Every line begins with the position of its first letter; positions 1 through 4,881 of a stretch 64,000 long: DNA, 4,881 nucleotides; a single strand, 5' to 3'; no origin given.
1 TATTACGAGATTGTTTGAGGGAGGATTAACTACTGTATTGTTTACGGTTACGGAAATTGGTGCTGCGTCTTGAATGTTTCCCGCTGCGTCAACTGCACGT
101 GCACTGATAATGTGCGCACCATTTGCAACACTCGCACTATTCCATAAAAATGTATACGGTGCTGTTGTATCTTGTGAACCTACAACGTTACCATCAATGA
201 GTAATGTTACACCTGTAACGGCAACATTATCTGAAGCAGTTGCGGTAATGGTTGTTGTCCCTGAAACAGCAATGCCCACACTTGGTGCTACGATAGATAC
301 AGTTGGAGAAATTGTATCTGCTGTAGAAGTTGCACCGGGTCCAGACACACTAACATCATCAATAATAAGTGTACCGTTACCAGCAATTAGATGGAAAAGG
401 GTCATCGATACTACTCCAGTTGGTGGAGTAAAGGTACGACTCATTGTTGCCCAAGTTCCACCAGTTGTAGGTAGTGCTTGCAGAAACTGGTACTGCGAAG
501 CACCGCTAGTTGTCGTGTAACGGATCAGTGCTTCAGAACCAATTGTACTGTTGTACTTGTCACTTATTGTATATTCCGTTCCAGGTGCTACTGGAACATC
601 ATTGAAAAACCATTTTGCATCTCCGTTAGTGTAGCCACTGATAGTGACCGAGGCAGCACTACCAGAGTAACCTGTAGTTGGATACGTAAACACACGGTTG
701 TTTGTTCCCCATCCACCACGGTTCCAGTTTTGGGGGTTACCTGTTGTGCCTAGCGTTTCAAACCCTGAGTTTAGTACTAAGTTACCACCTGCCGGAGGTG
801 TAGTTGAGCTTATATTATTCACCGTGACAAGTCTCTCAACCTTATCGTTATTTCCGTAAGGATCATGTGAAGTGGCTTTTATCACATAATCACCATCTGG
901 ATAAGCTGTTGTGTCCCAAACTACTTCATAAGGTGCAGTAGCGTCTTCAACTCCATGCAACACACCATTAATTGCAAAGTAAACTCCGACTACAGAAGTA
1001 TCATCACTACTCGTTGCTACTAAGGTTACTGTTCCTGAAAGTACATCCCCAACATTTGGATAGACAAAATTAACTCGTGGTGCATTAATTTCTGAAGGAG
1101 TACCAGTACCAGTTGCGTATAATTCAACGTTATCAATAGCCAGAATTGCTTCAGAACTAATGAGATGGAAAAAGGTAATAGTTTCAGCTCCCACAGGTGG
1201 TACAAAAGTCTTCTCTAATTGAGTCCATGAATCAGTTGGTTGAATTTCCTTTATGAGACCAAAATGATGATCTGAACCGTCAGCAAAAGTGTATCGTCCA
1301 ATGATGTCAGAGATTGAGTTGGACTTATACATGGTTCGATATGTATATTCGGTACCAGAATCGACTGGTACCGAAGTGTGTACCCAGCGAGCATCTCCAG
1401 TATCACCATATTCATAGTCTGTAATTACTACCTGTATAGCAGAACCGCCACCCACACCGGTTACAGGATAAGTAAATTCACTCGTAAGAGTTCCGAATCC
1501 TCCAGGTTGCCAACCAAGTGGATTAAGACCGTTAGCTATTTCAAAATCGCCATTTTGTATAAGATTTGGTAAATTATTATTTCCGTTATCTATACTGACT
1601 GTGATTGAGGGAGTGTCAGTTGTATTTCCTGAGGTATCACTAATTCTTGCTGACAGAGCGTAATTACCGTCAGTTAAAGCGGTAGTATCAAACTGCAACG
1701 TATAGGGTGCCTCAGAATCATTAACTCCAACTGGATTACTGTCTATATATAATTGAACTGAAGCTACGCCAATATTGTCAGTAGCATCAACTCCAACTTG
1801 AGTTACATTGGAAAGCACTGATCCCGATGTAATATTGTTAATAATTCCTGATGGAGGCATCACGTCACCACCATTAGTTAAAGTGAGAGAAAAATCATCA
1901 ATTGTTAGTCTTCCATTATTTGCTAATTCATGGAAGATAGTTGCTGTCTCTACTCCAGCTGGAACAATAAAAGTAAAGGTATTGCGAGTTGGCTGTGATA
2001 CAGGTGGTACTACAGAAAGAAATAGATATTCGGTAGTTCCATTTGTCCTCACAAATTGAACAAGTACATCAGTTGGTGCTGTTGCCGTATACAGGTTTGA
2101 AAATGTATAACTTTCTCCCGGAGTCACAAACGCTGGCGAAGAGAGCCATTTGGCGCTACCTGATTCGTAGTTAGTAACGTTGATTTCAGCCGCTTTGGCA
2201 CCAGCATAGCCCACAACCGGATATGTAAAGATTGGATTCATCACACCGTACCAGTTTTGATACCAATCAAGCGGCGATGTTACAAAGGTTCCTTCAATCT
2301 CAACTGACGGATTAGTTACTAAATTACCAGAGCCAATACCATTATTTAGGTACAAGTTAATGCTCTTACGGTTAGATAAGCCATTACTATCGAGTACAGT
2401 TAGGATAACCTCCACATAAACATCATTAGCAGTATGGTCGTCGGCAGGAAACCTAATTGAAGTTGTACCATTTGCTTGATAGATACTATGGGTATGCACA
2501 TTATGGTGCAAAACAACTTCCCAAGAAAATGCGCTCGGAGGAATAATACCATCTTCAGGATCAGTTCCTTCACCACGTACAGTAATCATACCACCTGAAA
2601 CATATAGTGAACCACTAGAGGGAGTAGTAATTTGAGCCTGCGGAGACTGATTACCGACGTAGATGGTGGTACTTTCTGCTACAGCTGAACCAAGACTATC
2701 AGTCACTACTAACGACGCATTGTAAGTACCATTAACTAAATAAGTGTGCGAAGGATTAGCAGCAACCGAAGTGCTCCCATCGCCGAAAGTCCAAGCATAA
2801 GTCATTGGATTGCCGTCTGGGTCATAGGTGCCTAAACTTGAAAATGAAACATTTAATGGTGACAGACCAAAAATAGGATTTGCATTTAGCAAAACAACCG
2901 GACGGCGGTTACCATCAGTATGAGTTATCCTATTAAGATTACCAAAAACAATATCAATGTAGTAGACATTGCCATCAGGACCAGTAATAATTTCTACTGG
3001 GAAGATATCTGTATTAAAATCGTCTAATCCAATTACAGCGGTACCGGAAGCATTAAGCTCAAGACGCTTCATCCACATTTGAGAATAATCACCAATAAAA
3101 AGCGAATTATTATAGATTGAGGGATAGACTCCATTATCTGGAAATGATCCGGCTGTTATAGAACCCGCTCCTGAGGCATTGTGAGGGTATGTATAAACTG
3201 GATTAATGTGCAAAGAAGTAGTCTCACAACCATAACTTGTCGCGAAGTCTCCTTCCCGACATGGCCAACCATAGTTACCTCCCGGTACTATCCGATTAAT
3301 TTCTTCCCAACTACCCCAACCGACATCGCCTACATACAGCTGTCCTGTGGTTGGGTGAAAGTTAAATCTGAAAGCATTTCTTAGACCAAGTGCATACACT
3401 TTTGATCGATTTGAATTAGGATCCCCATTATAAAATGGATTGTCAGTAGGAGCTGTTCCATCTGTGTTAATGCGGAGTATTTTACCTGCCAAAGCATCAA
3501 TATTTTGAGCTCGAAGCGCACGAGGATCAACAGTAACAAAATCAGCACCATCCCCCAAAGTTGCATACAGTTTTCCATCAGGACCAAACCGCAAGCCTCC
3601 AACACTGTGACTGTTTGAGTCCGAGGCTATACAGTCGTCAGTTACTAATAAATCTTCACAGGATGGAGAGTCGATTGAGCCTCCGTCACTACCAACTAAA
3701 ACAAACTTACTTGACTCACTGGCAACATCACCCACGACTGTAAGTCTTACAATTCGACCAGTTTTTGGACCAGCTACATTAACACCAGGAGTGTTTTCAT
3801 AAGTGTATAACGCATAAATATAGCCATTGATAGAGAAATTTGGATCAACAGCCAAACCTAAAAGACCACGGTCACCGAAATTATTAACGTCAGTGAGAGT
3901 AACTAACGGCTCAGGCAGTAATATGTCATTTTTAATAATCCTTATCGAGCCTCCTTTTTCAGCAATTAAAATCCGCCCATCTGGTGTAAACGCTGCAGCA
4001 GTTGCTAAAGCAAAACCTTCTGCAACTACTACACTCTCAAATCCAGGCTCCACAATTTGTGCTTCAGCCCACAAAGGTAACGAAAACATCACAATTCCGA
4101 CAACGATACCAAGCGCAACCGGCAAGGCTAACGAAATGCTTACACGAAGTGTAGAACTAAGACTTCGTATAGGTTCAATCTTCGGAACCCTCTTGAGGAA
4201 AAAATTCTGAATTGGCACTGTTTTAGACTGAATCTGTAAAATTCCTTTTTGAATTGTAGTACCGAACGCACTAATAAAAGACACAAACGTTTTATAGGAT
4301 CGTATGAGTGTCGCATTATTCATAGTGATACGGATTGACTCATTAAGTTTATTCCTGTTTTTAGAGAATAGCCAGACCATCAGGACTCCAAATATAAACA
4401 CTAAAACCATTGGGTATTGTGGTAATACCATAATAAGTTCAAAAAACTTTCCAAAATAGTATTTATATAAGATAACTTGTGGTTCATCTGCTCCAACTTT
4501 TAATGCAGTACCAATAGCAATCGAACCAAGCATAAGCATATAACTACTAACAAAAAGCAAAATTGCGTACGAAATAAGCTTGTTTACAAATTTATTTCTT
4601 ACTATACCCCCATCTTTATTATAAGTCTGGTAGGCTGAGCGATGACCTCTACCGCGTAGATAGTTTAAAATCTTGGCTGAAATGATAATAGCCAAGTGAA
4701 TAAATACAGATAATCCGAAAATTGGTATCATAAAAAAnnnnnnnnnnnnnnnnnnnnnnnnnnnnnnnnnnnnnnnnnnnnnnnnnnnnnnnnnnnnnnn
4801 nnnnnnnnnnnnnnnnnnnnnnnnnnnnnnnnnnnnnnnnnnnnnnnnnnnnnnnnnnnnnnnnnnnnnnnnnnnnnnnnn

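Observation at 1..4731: Giant (>1570 aa in-window) multi-domain surface protein on the minus strand that the supplied ORF track misses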

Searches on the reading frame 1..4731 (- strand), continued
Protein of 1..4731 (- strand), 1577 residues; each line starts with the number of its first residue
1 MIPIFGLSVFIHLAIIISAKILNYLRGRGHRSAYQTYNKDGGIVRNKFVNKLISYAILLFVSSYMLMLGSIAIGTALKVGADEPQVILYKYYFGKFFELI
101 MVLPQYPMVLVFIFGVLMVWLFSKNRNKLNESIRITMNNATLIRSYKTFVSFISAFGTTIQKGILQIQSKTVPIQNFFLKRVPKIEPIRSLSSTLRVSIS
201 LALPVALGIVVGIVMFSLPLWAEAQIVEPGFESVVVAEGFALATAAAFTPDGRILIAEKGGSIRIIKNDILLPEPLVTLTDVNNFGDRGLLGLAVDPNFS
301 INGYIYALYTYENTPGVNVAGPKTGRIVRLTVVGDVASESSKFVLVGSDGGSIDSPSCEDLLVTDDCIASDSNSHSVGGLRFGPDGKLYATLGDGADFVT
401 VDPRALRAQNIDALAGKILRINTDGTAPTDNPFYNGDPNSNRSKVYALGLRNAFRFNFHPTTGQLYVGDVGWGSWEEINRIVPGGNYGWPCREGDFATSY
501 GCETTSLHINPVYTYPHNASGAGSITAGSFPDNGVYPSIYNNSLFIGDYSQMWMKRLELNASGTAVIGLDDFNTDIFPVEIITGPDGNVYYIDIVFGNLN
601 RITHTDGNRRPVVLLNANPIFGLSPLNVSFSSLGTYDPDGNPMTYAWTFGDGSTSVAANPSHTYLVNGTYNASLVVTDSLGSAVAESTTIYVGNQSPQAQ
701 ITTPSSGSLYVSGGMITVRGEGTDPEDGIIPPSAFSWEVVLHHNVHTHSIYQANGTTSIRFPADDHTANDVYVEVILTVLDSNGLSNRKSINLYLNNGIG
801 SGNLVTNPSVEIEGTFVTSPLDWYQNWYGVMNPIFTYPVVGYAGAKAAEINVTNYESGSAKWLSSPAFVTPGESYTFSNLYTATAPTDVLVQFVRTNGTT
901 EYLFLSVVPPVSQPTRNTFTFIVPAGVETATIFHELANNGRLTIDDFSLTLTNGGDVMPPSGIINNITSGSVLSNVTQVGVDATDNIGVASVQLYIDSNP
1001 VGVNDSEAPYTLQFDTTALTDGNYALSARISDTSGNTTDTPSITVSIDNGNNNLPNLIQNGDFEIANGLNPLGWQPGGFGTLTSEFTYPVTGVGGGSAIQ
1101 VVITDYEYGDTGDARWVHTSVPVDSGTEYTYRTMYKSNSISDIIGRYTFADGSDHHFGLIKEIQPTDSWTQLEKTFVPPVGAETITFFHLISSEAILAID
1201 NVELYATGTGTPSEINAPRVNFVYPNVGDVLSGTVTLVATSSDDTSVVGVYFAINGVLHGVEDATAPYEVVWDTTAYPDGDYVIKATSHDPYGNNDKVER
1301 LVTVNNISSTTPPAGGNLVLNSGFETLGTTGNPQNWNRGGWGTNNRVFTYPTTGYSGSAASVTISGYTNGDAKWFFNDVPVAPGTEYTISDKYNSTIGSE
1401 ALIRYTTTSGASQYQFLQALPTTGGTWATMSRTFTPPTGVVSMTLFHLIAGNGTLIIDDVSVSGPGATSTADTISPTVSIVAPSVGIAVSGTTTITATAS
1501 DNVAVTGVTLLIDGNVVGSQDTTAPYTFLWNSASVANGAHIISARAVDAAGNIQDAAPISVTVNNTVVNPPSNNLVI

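Call 99: search_solved_structures(query=L001:16298-17638:-, max_evalue=1e-20, show_alignments=1)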
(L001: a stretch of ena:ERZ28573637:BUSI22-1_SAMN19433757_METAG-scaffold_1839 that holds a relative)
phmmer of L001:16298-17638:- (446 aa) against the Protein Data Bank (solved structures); distinct sequences matched with E-value up to 1e-20: 10.
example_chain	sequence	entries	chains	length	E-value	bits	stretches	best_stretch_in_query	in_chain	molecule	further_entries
2cip_A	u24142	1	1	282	3.1e-27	98.6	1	172-440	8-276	ENDOGLUCANASE H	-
2bvd_A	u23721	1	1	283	3.3e-27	98.5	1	172-440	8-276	ENDOGLUCANASE H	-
2v3g_A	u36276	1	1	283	3.3e-27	98.5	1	172-440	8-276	ENDOGLUCANASE H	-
2bv9_A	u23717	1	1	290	3.6e-27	98.4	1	172-440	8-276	ENDOGLUCANASE H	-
2vi0_A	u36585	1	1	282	3.8e-27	98.4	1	172-440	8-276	Endoglucanase H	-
2cit_A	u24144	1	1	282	2.4e-26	95.7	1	172-440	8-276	ENDOGLUCANASE H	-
6zpl_C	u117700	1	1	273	3e-26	95.4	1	174-440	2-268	Endoglucanase H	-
8xvi_R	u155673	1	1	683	1.6e-25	93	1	171-440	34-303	Endoglucanase H,Endothelin-1 receptor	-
7xp4_R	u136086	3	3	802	2.1e-25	92.6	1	171-440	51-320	Endoglucanase H,Taste receptor type 2 member 46,Endoglucanase H,Taste receptor type 2 memb | Endoglucanase H,Taste receptor type 2 member 46,Bitter taste recept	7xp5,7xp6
8xvj_R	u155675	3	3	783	2.7e-25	92.2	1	171-440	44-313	Endoglucanase H,Endothelin-1 receptor,Soluble cytochrome b562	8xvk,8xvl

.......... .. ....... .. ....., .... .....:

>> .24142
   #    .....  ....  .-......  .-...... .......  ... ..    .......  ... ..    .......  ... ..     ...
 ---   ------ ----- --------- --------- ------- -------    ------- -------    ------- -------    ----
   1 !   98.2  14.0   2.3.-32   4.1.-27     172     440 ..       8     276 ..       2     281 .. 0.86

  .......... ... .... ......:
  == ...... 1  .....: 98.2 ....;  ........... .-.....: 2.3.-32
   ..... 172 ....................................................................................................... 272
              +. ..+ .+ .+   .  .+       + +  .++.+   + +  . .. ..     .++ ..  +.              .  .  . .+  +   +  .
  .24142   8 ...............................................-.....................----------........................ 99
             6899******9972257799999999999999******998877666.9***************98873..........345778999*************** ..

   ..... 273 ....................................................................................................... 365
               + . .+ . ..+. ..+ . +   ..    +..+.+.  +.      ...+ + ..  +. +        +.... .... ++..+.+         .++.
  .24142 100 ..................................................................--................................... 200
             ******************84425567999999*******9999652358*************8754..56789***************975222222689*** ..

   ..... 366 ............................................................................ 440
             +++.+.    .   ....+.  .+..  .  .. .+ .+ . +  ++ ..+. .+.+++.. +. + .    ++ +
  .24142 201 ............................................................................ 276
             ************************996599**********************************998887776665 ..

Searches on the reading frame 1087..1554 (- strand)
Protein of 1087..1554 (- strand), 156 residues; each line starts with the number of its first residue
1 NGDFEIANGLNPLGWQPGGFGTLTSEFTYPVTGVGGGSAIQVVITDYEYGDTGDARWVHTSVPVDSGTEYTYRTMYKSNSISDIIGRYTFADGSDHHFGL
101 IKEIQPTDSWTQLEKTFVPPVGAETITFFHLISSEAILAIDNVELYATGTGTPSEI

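Call 42: search_protein_families(library=pfam, proteins=[window:1087-1554:-], max_evalue=1)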
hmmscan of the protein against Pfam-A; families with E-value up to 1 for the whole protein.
window:1087-1554:- (156 aa): 2 families
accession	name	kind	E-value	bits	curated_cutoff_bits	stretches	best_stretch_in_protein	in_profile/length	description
PF02018.23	CBM_4_9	-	0.00064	20.6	25.9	1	2-128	7-127/136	Carbohydrate binding domain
PF22637.2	CBM_4_9_1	-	0.12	13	27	1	58-130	59-132/148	BppA domain 1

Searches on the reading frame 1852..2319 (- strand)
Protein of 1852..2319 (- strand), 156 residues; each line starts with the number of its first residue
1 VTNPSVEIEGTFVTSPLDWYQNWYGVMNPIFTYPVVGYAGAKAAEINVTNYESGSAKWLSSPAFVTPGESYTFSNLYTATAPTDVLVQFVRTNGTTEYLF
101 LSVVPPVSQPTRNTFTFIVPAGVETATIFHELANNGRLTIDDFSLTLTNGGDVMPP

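Call 42: search_protein_families(library=pfam, proteins=[window:1852-2319:-], max_evalue=1)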
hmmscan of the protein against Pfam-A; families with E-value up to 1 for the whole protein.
window:1852-2319:- (156 aa): 2 families
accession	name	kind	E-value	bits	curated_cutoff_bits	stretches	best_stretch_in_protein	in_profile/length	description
PF02018.23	CBM_4_9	-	0.0031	18.3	25.9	1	64-132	58-131/136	Carbohydrate binding domain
PF17481.7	Phage_sheath_domII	-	0.068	14.1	31.4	1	77-145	17-59/98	Phage tail sheath protein beta-sandwich domain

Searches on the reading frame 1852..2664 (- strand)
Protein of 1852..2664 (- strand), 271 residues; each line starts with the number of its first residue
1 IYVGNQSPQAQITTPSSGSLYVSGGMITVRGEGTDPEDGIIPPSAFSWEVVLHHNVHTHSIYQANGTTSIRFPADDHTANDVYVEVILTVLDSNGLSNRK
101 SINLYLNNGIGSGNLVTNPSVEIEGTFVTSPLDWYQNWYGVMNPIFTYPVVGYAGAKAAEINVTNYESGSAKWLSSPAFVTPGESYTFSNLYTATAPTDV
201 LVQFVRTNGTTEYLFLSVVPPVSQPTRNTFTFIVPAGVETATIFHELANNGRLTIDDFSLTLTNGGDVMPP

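Call 82: predict_structure(alignment_id=A4)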
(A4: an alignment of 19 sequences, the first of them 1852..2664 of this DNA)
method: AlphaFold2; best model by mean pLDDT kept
length: 271 residues; sequences in the alignment: 19
mean_pLDDT: 83.2   pTM: 0.60
mean pLDDT of the five models: 83.2, 82.5, 74.6, 72.4, 68.3
residues with pLDDT >= 90: 127; 70-90: 103; 50-70: 24; < 50: 17
segments of 3 or more residues with pLDDT < 50: 109-117, 266-271
pLDDT, mean of each block of 10 residues (from residue 1): 72 77 87 91 96 73 96 74 85 90 69 49 80 90 94 75 96 85 83 95 85 96 93 84 94 88 54 36
secondary structure, 60 per line:
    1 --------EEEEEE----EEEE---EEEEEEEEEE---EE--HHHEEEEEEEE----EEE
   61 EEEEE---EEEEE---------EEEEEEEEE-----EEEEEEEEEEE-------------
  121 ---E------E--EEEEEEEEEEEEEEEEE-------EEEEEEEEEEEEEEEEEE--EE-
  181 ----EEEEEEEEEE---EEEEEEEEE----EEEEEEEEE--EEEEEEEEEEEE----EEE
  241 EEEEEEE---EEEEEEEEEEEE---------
elements in order: E9-14 E19-22 E26-35 E46-53 E58-65 E69-73 E83-91 E97-107 E134-150 E158-175 E185-194 E198-206 E211-219 E222-233 E238-247 E251-262

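Call 84: fold_search(model_id=the predicted structure, library=pdb)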
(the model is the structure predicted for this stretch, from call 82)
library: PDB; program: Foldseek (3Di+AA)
matches with E <= 10: 1846; with E <= 0.001: 271
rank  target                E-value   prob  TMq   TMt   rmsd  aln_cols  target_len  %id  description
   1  2c26                  6.1e-11  1.00  0.38  0.41  14.7       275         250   15  Structural basis for the promiscuous specificity of the carbohydrate- binding modules from the beta-sandwich super famil (released 2005-10-18)
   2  5w6h_A                2.9e-08  1.00  0.45  0.19   3.7       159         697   16  Crystal structure of Bacteriophage CBA120 tailspike protein 4 enzymatically active domain (TSP4dN, orf213) (released 2018-10-24)
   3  3jxs_A                1.7e-07  1.00  0.43  0.66   4.2       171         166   16  Crystal structure of XG34, an evolved xyloglucan binding CBM (released 2009-10-27)
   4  4bj0_A                2.4e-07  1.00  0.44  0.68   3.9       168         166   17  Xyloglucan binding module (CBM4-2 X2-L110F) in complex with branched xyloses (released 2014-04-23)
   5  2y6j                  3.7e-07  1.00  0.43  0.65   4.3       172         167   17  X-2 engineered mutated CBM4-2 Carbohydrate Binding Module from a Thermostable Rhodothermus marinus Xylanase (released 2012-03-07)
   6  2y64_A                4.1e-07  1.00  0.43  0.65   4.3       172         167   17  Xylopentaose binding mutated (X-2 L110F) CBM4-2 Carbohydrate Binding Module from a Thermostable Rhodothermus marinus X (released 2012-03-07)
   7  8hhv_A                4.3e-07  1.00  0.37  0.22  14.9       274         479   14  endo-alpha-D-arabinanase EndoMA1 from Microbacterium arabinogalactanolyticum (released 2023-08-16)
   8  8ic1_A                5.3e-07  1.00  0.39  0.23  14.3       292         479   14  endo-alpha-D-arabinanase EndoMA1 D51N mutant from Microbacterium arabinogalactanolyticum in complex with arabinooligos (released 2023-08-16)
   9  8zi4_A                5.3e-07  1.00  0.36  0.18  17.6       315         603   13  Cryo-EM structure of wtEP-trypsinogen (released 2025-05-21)
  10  9jsi_A                5.3e-07  1.00  0.26  0.17  19.2       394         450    9  Clostridium perfringens iota toxin pore Ib in prepore II state (released 2025-05-14)
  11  8h3u_A                7.6e-07  1.00  0.35  0.18  17.2       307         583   11  Inhibitor-bound EP, polyA model (released 2022-11-23)
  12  4d0q                  8.5e-07  1.00  0.41  0.64   4.5       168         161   11  Hyaluronan Binding Module of the Streptococcal Pneumoniae Hyaluronate Lyase (released 2014-08-06)
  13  8zj4_A                8.9e-07  1.00  0.35  0.18  17.6       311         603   12  trypsinogen-EP-N619A (released 2025-05-21)
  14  2zey_B                9.9e-07  1.00  0.39  0.68   3.8       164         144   18  Family 16 carbohydrate binding module (released 2008-03-04)
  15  1gui_A                9.9e-07  1.00  0.37  0.59   5.8       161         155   16  CBM4 structure and function (released 2002-09-26)
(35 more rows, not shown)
